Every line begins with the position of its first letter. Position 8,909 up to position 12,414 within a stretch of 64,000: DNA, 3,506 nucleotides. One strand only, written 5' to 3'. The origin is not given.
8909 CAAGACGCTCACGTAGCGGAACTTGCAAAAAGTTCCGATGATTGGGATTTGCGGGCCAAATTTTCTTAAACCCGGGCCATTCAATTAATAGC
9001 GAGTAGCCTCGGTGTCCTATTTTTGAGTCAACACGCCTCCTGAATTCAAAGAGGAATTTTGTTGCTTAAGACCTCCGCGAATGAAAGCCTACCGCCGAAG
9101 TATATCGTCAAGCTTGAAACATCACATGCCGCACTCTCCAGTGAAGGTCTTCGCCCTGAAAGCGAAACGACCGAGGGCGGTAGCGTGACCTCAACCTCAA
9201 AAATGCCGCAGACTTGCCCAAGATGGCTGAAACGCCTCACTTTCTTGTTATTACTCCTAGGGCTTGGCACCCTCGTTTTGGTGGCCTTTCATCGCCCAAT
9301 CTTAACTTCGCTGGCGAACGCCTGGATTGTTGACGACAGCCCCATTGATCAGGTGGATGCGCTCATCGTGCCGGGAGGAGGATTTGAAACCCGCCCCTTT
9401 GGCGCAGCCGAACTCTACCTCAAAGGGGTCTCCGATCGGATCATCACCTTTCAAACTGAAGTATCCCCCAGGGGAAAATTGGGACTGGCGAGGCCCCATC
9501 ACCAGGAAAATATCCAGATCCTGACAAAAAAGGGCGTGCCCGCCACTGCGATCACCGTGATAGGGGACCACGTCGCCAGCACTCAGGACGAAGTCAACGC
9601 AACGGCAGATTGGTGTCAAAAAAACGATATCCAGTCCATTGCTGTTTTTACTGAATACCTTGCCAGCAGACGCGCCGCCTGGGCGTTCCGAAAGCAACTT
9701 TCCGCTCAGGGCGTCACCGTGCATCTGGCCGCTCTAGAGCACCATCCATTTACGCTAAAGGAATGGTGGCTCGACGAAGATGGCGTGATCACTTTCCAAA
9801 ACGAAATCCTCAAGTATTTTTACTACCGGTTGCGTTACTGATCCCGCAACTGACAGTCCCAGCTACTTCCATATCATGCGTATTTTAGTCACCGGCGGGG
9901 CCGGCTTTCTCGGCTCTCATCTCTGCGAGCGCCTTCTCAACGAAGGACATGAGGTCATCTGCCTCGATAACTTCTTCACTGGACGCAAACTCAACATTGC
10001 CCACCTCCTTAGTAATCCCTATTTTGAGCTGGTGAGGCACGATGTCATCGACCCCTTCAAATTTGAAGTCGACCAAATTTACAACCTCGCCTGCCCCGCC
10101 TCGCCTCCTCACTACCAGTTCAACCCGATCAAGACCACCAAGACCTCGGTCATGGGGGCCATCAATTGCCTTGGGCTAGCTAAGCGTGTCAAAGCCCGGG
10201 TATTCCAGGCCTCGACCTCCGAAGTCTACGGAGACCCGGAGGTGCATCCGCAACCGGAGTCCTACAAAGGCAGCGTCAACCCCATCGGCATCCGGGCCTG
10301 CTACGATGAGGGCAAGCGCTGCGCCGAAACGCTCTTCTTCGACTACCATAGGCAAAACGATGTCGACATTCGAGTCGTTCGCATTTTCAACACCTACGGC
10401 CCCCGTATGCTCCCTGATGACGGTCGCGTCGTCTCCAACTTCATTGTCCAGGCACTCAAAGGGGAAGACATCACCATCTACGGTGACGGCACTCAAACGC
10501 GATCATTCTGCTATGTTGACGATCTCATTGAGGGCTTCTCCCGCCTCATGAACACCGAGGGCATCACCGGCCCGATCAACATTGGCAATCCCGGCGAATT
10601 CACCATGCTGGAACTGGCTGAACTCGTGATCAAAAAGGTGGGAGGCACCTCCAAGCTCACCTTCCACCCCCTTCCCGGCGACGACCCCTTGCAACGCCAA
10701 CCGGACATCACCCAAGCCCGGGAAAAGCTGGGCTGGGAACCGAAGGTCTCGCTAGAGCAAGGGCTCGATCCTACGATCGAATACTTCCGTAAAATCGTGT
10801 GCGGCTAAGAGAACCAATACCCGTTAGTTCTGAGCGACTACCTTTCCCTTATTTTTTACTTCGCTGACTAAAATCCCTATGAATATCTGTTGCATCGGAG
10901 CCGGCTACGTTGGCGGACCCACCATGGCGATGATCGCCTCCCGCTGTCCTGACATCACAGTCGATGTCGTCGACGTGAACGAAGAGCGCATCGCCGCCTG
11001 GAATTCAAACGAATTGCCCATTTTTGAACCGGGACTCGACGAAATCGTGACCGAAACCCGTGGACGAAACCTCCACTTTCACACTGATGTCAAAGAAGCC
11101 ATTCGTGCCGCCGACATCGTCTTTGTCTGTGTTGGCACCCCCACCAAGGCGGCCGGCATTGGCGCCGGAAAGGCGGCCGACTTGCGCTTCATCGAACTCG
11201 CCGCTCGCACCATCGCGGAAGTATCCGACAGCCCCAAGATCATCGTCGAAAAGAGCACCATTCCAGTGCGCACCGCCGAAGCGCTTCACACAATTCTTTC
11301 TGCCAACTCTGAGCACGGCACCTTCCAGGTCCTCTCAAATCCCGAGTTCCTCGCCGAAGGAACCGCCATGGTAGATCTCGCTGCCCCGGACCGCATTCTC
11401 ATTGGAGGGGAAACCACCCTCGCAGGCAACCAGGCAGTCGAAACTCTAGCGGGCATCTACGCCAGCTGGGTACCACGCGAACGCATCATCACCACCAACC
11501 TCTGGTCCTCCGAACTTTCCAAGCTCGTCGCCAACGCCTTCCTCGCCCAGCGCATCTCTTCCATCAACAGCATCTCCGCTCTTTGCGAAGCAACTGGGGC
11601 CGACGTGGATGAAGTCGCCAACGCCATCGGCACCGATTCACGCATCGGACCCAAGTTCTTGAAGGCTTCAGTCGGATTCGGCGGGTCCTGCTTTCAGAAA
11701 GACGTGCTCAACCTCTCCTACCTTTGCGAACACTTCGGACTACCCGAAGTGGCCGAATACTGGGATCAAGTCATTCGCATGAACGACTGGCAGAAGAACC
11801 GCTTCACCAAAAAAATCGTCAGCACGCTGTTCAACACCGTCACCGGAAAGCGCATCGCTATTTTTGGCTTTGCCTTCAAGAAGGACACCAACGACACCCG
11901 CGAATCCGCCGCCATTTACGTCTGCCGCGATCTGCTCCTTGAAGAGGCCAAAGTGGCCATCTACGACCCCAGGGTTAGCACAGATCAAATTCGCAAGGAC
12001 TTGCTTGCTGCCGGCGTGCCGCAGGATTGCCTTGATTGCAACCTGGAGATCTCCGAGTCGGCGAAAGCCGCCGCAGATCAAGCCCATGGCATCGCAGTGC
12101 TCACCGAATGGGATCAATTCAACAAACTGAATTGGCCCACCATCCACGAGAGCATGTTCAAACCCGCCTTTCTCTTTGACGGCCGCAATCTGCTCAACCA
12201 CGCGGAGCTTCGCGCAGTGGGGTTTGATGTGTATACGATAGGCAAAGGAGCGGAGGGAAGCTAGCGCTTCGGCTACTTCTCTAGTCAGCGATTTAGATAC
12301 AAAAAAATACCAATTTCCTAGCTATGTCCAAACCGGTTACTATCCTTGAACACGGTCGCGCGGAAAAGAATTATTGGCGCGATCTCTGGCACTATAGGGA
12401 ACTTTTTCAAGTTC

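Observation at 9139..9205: Perfect ops / JUMPStart-like element heading a 26-kb glycan operon in a non-enterobacterial genome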

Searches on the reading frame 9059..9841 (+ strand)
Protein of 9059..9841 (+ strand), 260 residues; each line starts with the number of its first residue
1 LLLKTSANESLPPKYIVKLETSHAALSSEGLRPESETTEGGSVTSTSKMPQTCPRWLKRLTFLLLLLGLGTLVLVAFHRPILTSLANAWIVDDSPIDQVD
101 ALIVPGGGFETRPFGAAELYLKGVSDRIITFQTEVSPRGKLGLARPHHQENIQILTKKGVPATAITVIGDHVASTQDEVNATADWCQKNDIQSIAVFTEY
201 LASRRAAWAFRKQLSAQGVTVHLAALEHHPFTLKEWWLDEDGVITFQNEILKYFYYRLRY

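Call 9: search_protein_families(library=pfam, proteins=[window:9059-9841:+])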
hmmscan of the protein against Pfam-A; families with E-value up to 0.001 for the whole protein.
window:9059-9841:+ (260 aa): 1 family
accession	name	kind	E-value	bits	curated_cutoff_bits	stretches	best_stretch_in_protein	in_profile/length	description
PF02698.23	DUF218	-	3e-07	30.9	27.6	1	100-227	1-119/133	DUF218 domain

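Call 12: find_homologous_proteins(query=window:9059-9841:+)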
Query window:9059-9841:+ (260 aa): 36 proteins with E <= 0.001 among 1810 candidates.
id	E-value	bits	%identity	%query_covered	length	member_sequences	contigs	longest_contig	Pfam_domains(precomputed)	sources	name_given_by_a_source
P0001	4.2e-170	582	100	100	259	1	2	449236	PF02698.24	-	-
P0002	6.0e-74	267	60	73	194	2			PF02698.24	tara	tara:strand:+ start:1589 stop:2173 length:585 start_codon:yes stop_codon:yes gene_type:complete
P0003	1.3e-54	203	47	72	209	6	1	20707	PF02698.24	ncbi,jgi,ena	jgi:uncharacterized SAM-binding protein YcdF (DUF218 family)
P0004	6.5e-52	194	48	76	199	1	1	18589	PF02698.24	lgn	-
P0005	1.1e-47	181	43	70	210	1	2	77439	PF02698.24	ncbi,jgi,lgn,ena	-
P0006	3.0e-44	169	47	73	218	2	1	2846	PF02698.24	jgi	jgi:uncharacterized SAM-binding protein YcdF (DUF218 family)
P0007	9.3e-42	161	41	81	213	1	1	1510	PF02698.24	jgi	jgi:uncharacterized SAM-binding protein YcdF (DUF218 family)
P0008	1.1e-41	161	40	79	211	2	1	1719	PF02698.24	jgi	jgi:uncharacterized SAM-binding protein YcdF (DUF218 family)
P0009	6.1e-41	158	41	74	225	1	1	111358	PF02698.24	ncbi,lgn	-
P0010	2.9e-40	156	39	81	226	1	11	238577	PF02698.24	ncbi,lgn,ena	-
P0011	4.5e-40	156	39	84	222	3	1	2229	-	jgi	jgi:uncharacterized SAM-binding protein YcdF (DUF218 family)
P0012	7.7e-39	152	38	79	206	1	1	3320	PF02698.24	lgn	-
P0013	2.2e-38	150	37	83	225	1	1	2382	PF02698.24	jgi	jgi:uncharacterized SAM-binding protein YcdF (DUF218 family)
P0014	2.5e-38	150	40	70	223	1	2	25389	PF02698.24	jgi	jgi:uncharacterized SAM-binding protein YcdF (DUF218 family)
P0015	3.8e-38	149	40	70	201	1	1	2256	PF02698.24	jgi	jgi:uncharacterized SAM-binding protein YcdF (DUF218 family)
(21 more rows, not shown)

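Call 13: find_encoding_contigs(protein=P0001, flank=10000, max_places=3)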
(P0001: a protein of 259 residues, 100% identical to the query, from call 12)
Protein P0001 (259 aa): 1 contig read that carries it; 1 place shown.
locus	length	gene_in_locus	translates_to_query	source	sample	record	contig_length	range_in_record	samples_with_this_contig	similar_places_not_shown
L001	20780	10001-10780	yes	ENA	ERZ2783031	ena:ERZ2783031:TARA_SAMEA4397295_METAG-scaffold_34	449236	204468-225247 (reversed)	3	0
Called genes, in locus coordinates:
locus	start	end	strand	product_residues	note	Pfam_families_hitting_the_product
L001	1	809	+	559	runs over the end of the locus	PF00884:Sulfatase, PF16347:SGSH_C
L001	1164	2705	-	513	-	PF00884:Sulfatase, PF16347:SGSH_C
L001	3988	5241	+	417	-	PF01757:Acyl_transf_3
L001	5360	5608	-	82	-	-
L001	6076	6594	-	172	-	-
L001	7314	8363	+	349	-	PF01757:Acyl_transf_3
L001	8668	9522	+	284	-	PF01261:AP_endonuc_2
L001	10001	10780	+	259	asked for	PF02698:DUF218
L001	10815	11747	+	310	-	PF01073:3Beta_HSD (weak), PF01370:Epimerase, PF02719:Polysacc_synt_2 (faint), PF07993:NAD_binding_4 (faint), PF16363:GDP_Man_Dehyd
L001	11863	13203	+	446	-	PF03721:UDPG_MGDP_dh_N, PF00984:UDPG_MGDP_dh, PF03720:UDPG_MGDP_dh_C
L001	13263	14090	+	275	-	PF01061:ABC2_membrane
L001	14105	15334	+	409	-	PF00005:ABC_tran, PF14524:Wzt_C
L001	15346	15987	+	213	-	PF13489:Methyltransf_23, PF08242:Methyltransf_12, PF08241:Methyltransf_11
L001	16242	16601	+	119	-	PF00132:Hexapep, PF14602:Hexapep_2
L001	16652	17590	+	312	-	PF00535:Glycos_transf_2, PF10111:Glyco_tranf_2_2 (weak), PF13641:Glyco_tranf_2_3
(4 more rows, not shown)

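Call 14: find_encoding_contigs(protein=P0003, flank=10000, max_places=3)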
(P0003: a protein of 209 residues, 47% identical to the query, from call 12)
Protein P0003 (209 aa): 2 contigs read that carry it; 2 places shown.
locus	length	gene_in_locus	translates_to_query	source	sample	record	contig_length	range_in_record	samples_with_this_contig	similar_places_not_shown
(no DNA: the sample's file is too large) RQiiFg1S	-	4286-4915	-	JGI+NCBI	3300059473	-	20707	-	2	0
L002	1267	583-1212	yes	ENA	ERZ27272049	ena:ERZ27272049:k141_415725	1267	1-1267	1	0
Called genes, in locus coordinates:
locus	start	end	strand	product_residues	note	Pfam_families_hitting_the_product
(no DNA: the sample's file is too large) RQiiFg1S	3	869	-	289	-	?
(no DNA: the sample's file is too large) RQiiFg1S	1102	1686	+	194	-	-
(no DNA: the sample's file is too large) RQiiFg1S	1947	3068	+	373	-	PF01073:3Beta_HSD (weak), PF01370:Epimerase, PF16363:GDP_Man_Dehyd, PF07993:NAD_binding_4, PF01370:Epimerase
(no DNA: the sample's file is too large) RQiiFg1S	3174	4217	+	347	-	PF01073:3Beta_HSD (faint), PF01370:Epimerase, PF02719:Polysacc_synt_2, PF04321:RmlD_sub_bind, PF16363:GDP_Man_Dehyd, PF07993:NAD_binding_4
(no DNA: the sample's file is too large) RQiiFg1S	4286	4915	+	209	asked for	PF02698:DUF218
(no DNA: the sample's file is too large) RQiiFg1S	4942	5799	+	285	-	PF00483:NTP_transferase, PF12804:NTP_transf_3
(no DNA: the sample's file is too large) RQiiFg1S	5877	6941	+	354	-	PF00535:Glycos_transf_2, PF04138:GtrA_DPMS_TM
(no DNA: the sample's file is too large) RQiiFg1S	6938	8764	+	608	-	-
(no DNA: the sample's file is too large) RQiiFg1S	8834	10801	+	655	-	PF01757:Acyl_transf_3, PF19040:SGNH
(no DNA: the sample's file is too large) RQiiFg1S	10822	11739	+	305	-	PF25084:LbH_EIF2B (faint), PF00132:Hexapep, PF25087:GMPPB_C (faint), PF00132:Hexapep, PF14602:Hexapep_2 (weak), PF05523:FdtA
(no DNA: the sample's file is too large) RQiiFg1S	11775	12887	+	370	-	PF00155:Aminotran_1_2, PF01041:DegT_DnrJ_EryC1, PF01053:Cys_Met_Meta_PP, PF01212:Beta_elim_lyase (weak), PF00266:Aminotran_5 (weak)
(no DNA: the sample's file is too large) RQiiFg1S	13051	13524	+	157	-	PF00132:Hexapep, PF14602:Hexapep_2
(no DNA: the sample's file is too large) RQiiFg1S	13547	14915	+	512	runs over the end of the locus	PF01943:Polysacc_synt, PF13440:Polysacc_synt_3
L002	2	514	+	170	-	?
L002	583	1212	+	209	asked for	PF02698:DUF218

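Call 15: find_encoding_contigs(protein=P0005, flank=10000, max_places=3)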
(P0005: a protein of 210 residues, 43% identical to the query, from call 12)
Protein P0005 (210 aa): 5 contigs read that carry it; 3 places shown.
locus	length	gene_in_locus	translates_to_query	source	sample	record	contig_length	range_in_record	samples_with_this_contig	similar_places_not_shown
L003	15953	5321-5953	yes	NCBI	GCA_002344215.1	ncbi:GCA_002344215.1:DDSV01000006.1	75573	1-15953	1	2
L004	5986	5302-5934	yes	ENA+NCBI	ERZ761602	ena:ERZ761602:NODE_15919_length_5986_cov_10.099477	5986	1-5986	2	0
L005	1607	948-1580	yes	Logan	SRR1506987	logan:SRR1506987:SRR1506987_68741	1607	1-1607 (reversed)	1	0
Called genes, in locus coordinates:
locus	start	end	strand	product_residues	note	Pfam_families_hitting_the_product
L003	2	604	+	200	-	?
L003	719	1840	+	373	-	PF01073:3Beta_HSD (weak), PF01370:Epimerase, PF16363:GDP_Man_Dehyd, PF07993:NAD_binding_4, PF16363:GDP_Man_Dehyd (weak)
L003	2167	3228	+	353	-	PF01073:3Beta_HSD (faint), PF01370:Epimerase, PF02719:Polysacc_synt_2, PF04321:RmlD_sub_bind, PF16363:GDP_Man_Dehyd, PF07993:NAD_binding_4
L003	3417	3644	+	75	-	PF04014:MazE_antitoxin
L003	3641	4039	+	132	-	-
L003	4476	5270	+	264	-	PF00535:Glycos_transf_2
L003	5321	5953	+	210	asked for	PF02698:DUF218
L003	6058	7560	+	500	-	PF01943:Polysacc_synt, PF13440:Polysacc_synt_3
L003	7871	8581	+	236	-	PF05575:V_cholerae_RfbT (weak), PF05050:Methyltransf_21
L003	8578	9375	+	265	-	PF05050:Methyltransf_21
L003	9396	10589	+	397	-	PF13579:Glyco_trans_4_4, PF13439:Glyco_transf_4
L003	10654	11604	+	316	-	PF13578:Methyltransf_24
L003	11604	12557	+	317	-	PF00535:Glycos_transf_2, PF13641:Glyco_tranf_2_3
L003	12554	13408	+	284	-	PF02475:TRM5-TYW2_MTfase (weak), PF05050:Methyltransf_21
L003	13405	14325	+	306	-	PF00535:Glycos_transf_2, PF13641:Glyco_tranf_2_3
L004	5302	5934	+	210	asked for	PF02698:DUF218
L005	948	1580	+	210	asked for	PF02698:DUF218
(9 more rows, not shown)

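Call 20: find_related_loci(query=A1, collection=genome_contigs, flank=10000)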
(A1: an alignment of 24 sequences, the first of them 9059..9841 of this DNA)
Query A1 (260 aa) in genome_contigs; peptide patterns used: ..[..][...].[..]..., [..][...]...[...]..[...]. (x = any residue, [..] = any of these).
263 stretches matched a pattern; 54 encode a relative of the query (tblastn E <= 1e-3); 54 distinct loci.
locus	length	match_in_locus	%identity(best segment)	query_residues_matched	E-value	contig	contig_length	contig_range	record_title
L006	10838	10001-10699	41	28-260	2e-62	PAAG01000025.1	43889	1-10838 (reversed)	MAG: Verrucomicrobiales bacterium isolate NAT23 MHASMcontig_914310, whole genome shotgun sequence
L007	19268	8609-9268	44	35-260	2e-61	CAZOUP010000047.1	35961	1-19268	MAG TPA_asm: uncultured Akkermansia sp. isolate binchicken_co181_479 genome assembly, contig: NODE_1484_length_35961_cov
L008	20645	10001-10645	47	40-260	2e-58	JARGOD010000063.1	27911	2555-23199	MAG: Verrucomicrobiales bacterium isolate bin_ce_oilr1.025 NODE_1106_length_27911_cov_8.706814, whole genome shotgun seq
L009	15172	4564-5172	46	57-259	2e-55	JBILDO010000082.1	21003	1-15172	MAG: Verrucomicrobiales bacterium isolate ME2016-07-20_3300033996_group7_bin174 Rohwer_bin2756_scaffold_1040_c1, whole g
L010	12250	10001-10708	39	29-260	2e-52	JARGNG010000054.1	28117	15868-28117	MAG: Verrucomicrobiales bacterium isolate bin_ak_oxhcr2.018 NODE_1145_length_28117_cov_15.001283, whole genome shotgun s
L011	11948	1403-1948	45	77-258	1e-49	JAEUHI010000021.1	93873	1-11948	MAG: Verrucomicrobiales bacterium isolate new MAG-13 k141_1244991, whole genome shotgun sequence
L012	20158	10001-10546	43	78-259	4e-49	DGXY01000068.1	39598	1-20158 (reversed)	MAG TPA_asm: Akkermansiaceae bacterium UBA5020 UBA5020_contig_9168, whole genome shotgun sequence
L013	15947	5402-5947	43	78-259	6e-49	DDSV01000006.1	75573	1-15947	MAG TPA_asm: Akkermansiaceae bacterium UBA2381 UBA2381_contig_11502, whole genome shotgun sequence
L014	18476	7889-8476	41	63-260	2e-47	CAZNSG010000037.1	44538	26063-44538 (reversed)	MAG TPA_asm: uncultured Hyphomicrobiales bacterium isolate binchicken_co165_40 genome assembly, contig: k141_1408700, wh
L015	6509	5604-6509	41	55-260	5e-47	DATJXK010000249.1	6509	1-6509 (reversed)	MAG TPA_asm: Pseudomonadales bacterium isolate SMAG_U15124 k141_2087787, whole genome shotgun sequence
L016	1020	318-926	40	51-258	4e-49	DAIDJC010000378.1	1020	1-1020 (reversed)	MAG TPA_asm: Limisphaerales bacterium isolate clean1975 NODE_378_length_1020_cov_1.656416, whole genome shotgun sequence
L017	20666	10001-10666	39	34-258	7e-46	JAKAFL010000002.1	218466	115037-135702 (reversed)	MAG: bacterium isolate WY1.bin93 NODE_57_length_218466_cov_3.523759, whole genome shotgun sequence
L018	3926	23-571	41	77-260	2e-45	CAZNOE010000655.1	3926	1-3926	MAG TPA_asm: uncultured Bifidobacteriaceae bacterium isolate SRP119689_co1_68 genome assembly, contig: NODE_40454_length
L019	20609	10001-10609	38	57-260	1e-45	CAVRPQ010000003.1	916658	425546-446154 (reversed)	MAG: uncultured bacterium isolate MFD03044.bin.1.155 genome assembly, contig: contig_17507, whole genome shotgun sequenc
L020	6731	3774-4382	43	55-258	5e-45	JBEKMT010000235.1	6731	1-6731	MAG: Verrucomicrobiota bacterium isolate SPRUCE 3 SPRUCE_3_235, whole genome shotgun sequence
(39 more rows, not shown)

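Call 59: search_protein_families(library=pfam, alignment_id=A6, max_evalue=0.00001)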
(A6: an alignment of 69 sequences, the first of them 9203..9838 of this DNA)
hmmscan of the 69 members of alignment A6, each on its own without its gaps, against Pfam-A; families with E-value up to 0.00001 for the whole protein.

A. member 1, window:9203-9838:+ (212 aa): 1 family
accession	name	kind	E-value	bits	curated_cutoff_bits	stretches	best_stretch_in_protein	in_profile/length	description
PF02698.23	DUF218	-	1.9e-07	31.5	27.6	1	52-182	1-110/133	DUF218 domain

B. families by the number of members that match (of 69 scanned): 54 families (the first 25 are shown)
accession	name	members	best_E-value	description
PF16363.11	GDP_Man_Dehyd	9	1.2e-90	GDP-mannose 4,6 dehydratase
PF01370.27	Epimerase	9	3.3e-72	NAD dependent epimerase/dehydratase family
PF01266.30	DAO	8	8.7e-64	FAD dependent oxidoreductase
PF04321.23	RmlD_sub_bind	8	1.6e-18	RmlD substrate binding domain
PF03721.20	UDPG_MGDP_dh_N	7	3.2e-45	UDP-glucose/GDP-mannose dehydrogenase family, NAD binding domain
PF01073.25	3Beta_HSD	7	1.3e-18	3-beta hydroxysteroid dehydrogenase/isomerase family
PF13450.12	NAD_binding_8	7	5.6e-18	NAD(P)-binding Rossmann-like domain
PF02719.21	Polysacc_synt_2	6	1.7e-97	Polysaccharide biosynthesis protein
PF03275.19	GLF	6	1.9e-66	UDP-galactopyranose mutase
PF00984.24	UDPG_MGDP_dh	6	1.2e-31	UDP-glucose/GDP-mannose dehydrogenase family, central domain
PF03720.21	UDPG_MGDP_dh_C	6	7.9e-21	UDP-glucose/GDP-mannose dehydrogenase family, UDP binding domain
PF07993.18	NAD_binding_4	6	4.6e-10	Male sterility protein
PF02698.23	DUF218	4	2.6e-08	DUF218 domain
PF01593.30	Amino_oxidase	4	4e-07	Flavin containing amine oxidoreductase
PF02397.22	Bac_transf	3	2.1e-51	Bacterial sugar transferase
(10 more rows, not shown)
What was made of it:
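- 9203..9841 (+): DUF218 (YcdF-like) membrane protein gene, first gene of the operon; the probable true start is ATG 9203. Pfam DUF218 (calls 9, 59).
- The first ORFs downstream of 69 copies are mainly nucleotide-sugar and polysaccharide genes (call 59). The restriction to polysaccharide loci is typical of targets of specialised NusG paralogs (call 59). The element precedes many unrelated gene families (call 59).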

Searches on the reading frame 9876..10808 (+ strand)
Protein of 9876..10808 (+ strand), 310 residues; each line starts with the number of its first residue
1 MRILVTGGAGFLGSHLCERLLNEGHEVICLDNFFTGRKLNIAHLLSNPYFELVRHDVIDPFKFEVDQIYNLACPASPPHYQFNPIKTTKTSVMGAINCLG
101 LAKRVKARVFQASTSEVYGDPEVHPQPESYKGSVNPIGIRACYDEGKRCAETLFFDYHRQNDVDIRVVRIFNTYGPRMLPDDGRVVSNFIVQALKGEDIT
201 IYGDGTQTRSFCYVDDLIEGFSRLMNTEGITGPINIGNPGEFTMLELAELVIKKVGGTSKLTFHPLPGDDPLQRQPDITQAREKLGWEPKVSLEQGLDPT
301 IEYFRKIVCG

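Call 9: search_protein_families(library=pfam, proteins=[window:9876-10808:+])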
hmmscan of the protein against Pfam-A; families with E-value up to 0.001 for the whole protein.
window:9876-10808:+ (310 aa): 6 families
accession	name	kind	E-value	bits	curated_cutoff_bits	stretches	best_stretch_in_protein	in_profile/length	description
PF16363.11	GDP_Man_Dehyd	-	1.1e-49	170.1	27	1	4-298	1-330/332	GDP-mannose 4,6 dehydratase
PF01370.27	Epimerase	-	2.1e-49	168.6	20.9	1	3-237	1-240/240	NAD dependent epimerase/dehydratase family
PF07993.18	NAD_binding_4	-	4.2e-08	33.1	20.1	0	5-30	1-29/258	Male sterility protein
PF02719.21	Polysacc_synt_2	-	6.5e-08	32.5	20.2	1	3-108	1-121/293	Polysaccharide biosynthesis protein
PF01073.25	3Beta_HSD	-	8.5e-07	28.7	22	1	4-216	1-220/280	3-beta hydroxysteroid dehydrogenase/isomerase family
PF04321.23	RmlD_sub_bind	-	3.1e-05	23.6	27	1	1-259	1-235/287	RmlD substrate binding domain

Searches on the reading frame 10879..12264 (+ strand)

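Call 9: search_protein_families(library=pfam, proteins=[window:10879-12264:+])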
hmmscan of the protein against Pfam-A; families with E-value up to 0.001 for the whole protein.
window:10879-12264:+ (461 aa): 3 families
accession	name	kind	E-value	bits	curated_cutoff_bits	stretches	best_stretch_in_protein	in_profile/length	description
PF03721.20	UDPG_MGDP_dh_N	-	1.8e-60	204.2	27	1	1-183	1-181/187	UDP-glucose/GDP-mannose dehydrogenase family, NAD binding domain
PF00984.24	UDPG_MGDP_dh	-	9.8e-33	112.6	25.4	1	209-303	1-93/94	UDP-glucose/GDP-mannose dehydrogenase family, central domain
PF03720.21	UDPG_MGDP_dh_C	-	5e-30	104.4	30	1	327-440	1-102/103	UDP-glucose/GDP-mannose dehydrogenase family, UDP binding domain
